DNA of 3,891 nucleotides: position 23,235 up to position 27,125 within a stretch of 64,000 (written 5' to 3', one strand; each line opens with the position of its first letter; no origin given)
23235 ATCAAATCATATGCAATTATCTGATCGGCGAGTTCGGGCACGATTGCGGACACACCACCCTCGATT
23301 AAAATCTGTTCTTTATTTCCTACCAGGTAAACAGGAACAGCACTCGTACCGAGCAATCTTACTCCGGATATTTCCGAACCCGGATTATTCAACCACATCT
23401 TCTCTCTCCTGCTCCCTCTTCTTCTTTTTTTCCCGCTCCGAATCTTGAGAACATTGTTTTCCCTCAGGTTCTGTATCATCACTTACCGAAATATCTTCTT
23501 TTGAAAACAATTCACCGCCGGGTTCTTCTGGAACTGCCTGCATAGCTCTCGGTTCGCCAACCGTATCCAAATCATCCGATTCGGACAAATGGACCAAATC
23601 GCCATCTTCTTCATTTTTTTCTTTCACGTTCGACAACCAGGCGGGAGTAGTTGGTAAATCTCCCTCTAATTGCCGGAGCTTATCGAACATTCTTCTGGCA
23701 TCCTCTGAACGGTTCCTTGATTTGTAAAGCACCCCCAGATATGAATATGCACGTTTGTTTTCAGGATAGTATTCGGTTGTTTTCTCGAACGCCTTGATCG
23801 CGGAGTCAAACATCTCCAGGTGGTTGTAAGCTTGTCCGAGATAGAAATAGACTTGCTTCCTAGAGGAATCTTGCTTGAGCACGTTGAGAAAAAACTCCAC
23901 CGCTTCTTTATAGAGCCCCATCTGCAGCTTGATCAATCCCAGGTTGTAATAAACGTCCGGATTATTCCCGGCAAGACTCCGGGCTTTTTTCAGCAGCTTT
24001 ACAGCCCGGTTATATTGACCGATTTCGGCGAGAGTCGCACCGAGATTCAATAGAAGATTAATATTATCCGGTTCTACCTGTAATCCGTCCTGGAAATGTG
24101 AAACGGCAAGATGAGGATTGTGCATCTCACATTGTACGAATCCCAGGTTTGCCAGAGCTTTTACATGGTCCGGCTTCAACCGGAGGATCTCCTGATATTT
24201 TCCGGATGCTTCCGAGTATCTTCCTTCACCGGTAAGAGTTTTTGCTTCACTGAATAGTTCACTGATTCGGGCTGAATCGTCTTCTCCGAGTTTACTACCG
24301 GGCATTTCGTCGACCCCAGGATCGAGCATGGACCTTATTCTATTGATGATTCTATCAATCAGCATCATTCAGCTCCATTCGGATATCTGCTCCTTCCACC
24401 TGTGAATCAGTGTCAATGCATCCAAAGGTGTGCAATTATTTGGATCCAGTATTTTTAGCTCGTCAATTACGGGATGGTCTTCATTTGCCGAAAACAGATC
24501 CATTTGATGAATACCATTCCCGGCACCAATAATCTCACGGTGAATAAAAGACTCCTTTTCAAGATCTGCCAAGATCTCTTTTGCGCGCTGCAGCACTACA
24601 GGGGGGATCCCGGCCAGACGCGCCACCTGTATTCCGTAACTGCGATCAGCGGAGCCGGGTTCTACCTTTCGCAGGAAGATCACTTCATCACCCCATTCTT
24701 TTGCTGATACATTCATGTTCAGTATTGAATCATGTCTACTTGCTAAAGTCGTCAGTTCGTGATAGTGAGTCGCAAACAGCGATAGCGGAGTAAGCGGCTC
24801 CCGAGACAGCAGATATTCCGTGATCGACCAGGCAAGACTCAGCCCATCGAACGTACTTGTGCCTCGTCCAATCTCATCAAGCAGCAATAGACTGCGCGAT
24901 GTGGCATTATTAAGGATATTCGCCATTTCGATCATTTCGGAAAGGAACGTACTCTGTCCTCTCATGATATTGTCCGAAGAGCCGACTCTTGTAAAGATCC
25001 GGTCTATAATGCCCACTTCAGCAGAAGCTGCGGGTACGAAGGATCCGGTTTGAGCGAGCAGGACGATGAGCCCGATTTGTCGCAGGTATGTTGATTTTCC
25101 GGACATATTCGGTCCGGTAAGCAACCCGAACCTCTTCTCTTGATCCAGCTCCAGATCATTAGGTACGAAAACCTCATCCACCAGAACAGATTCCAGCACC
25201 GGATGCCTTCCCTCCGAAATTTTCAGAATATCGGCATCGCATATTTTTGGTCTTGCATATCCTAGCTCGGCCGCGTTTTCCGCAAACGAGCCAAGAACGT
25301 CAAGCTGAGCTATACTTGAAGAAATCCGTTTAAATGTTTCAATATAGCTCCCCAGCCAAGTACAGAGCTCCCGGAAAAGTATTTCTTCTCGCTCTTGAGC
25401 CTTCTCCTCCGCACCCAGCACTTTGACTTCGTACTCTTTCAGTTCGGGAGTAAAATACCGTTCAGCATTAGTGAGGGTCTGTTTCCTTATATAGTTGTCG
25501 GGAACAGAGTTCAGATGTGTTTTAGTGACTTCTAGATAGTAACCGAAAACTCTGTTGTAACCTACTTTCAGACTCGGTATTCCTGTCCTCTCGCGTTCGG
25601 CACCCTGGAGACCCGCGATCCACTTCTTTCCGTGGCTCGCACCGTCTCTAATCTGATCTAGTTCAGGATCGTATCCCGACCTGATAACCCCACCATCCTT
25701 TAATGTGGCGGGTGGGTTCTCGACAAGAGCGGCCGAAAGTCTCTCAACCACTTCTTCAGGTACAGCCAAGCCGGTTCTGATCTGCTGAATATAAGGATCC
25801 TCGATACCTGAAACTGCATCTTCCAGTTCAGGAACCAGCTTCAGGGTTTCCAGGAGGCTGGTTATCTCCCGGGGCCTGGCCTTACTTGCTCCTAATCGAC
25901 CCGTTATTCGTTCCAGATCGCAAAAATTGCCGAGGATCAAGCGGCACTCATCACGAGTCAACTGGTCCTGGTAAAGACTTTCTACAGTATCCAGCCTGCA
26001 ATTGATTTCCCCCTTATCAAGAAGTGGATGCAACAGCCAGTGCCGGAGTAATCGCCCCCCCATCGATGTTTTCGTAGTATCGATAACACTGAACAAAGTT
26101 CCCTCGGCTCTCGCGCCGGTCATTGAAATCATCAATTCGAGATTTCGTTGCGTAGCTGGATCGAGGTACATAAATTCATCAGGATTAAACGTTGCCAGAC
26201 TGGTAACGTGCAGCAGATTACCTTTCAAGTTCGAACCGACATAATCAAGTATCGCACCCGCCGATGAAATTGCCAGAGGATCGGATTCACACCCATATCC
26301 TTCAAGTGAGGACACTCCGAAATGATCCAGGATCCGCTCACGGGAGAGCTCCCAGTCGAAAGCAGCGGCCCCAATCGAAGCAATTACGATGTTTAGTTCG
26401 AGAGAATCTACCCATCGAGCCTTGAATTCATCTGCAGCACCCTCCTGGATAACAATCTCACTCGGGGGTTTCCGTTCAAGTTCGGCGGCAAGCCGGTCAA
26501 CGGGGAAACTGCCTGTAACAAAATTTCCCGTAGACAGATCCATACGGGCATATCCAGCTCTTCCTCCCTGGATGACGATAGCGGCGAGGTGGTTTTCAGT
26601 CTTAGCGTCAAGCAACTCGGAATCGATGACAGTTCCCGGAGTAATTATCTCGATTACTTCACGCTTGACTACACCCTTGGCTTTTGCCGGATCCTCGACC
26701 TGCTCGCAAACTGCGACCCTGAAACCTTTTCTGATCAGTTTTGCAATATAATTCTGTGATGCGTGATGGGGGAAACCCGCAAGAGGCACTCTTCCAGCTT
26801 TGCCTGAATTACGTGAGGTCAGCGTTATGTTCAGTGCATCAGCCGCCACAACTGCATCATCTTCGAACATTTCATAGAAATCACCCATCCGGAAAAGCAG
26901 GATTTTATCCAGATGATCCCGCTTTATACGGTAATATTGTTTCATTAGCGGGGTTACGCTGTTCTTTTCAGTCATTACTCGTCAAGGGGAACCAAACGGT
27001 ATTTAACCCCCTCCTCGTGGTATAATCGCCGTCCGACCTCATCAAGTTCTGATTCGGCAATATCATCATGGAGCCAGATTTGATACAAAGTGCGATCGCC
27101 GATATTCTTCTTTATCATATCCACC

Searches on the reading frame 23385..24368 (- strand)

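Call 36: search_protein_families(library=pfam, proteins=[window:23385-24368:-], max_evalue=0.00001)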
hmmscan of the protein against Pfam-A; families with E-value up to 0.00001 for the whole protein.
window:23385-24368:- (327 aa): 18 families
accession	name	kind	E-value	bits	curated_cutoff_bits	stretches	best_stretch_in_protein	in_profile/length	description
PF00515.34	TPR_1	-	3.3e-28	96.8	27.8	0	137-168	1-32/34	Tetratricopeptide repeat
PF07719.23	TPR_2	-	1.2e-27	94.1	27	0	173-204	3-34/34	Tetratricopeptide repeat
PF13431.12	TPR_17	-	2.8e-24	83.7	24.4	0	92-123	2-33/34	Tetratricopeptide repeat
PF14559.12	TPR_19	-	1.2e-22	80.5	25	2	117-168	5-56/68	Tetratricopeptide repeat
PF13414.12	TPR_11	-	4.6e-22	77.9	26.8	1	114-151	5-42/42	TPR repeat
PF13424.12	TPR_12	-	1.9e-20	73.3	30.1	1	104-160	4-68/77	Tetratricopeptide repeat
PF13428.12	TPR_14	-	2.1e-16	59.2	23.5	0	104-144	2-42/44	Tetratricopeptide repeat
PF13181.12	TPR_8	-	6.3e-16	57.6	25.7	0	138-167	2-31/34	Tetratricopeptide repeat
PF13432.12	TPR_16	-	6.5e-16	58.9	32.7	0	187-231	13-57/65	Tetratricopeptide repeat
PF13174.12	TPR_6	-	1.3e-12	48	26.3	0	173-203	2-32/33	Tetratricopeptide repeat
PF23914.1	TPR_CcmH_CycH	-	2.1e-11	44.3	42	1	62-165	43-149/158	Cytochrome c-type biogenesis protein H TPR domain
PF13176.12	TPR_7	-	3.5e-11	42.7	27.9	0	106-134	2-30/36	Tetratricopeptide repeat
PF12895.13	ANAPC3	-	3.5e-09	37.3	27.2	0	99-161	19-80/82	Anaphase-promoting complex, cyclosome, subunit 3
PF13374.12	TPR_10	-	5.3e-09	36.2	27.5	0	106-131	5-30/42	Tetratricopeptide repeat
PF13371.12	TPR_9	-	2.7e-08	34.1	35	0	49-102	9-62/73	Tetratricopeptide repeat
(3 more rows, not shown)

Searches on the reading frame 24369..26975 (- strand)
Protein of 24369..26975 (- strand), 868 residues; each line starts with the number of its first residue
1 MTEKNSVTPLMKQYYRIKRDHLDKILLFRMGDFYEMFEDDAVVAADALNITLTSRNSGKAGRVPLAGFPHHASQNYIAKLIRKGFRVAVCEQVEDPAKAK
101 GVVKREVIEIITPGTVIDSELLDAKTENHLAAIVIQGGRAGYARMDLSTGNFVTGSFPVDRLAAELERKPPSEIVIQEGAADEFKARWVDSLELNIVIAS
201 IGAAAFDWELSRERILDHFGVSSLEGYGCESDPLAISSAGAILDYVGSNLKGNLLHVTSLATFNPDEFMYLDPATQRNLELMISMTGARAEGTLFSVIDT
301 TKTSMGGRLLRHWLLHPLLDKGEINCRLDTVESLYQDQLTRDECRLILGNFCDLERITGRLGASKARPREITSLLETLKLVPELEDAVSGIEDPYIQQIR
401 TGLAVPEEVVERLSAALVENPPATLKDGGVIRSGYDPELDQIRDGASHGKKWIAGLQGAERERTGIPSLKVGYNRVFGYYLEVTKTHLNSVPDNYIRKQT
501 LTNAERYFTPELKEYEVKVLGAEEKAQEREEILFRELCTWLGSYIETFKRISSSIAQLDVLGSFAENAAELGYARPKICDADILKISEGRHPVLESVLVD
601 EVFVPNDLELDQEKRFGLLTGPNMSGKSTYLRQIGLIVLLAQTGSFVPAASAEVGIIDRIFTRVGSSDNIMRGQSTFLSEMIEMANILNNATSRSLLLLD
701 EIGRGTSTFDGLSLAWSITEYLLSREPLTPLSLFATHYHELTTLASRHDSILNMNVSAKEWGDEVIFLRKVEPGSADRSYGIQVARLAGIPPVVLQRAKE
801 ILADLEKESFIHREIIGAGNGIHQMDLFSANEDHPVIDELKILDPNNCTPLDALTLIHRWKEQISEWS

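Call 48: find_homologous_proteins(query=window:24369-26975:-, max_evalue=1e-100)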
Query window:24369-26975:- (868 aa): 7995 proteins with E <= 1e-100 among 8000 candidates; the best 120 are listed.
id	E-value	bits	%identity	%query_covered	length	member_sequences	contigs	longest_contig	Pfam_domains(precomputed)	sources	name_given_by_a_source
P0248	0.0e+0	1950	100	100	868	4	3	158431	PF01624.26,PF05192.24,PF05188.24,PF05190.24,PF00488.28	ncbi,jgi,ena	-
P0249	0.0e+0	1554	78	100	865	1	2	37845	PF01624.26,PF05192.24,PF05188.24,PF05190.24,PF00488.28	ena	-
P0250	2.0e-274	931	51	99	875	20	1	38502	PF01624.26,PF05192.24,PF05188.24,PF05190.24,PF00488.28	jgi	-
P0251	2.4e-273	927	51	99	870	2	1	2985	PF01624.26,PF05192.24,PF05188.24,PF05190.24,PF00488.28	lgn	-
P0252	1.4e-270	918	51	99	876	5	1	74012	PF01624.26,PF05192.24,PF05188.24,PF05190.24,PF00488.28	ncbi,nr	ncbi:MAG: DNA mismatch repair protein MutS [Calditrichaeota bacterium]|nr:DNA mismatch repair protei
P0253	7.9e-270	916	51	99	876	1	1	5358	PF01624.26,PF05192.24,PF05188.24,PF05190.24,PF00488.28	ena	-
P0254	1.1e-269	915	51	99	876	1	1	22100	PF01624.26,PF05192.24,PF05188.24,PF05190.24,PF00488.28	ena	-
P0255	2.7e-269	914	51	99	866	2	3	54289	PF01624.26,PF05192.24,PF05188.24,PF05190.24,PF00488.28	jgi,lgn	-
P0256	7.8e-269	912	49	98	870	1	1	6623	PF01624.26,PF05192.24,PF05188.24,PF05190.24,PF00488.28,PF27441.1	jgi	-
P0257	3.8e-267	907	51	98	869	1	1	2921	PF01624.26,PF05192.24,PF05188.24,PF05190.24,PF00488.28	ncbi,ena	-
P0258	4.8e-267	906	49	100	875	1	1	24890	PF01624.26,PF05192.24,PF05188.24,PF05190.24,PF00488.28,PF27441.1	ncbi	-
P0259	1.7e-266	905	50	99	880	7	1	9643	PF01624.26,PF05192.24,PF05188.24,PF05190.24,PF00488.28,PF27441.1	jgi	-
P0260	2.7e-266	904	49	100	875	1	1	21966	PF01624.26,PF05192.24,PF05188.24,PF05190.24,PF00488.28,PF27441.1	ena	-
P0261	3.1e-265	900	49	99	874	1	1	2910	PF01624.26,PF05192.24,PF05188.24,PF05190.24,PF00488.28,PF27441.1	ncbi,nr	ncbi:MAG: DNA mismatch repair protein MutS [candidate division KSB1 bacterium]|nr:DNA mismatch repai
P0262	6.1e-265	899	49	99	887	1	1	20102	PF01624.26,PF05192.24,PF05188.24,PF05190.24,PF00488.28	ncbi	-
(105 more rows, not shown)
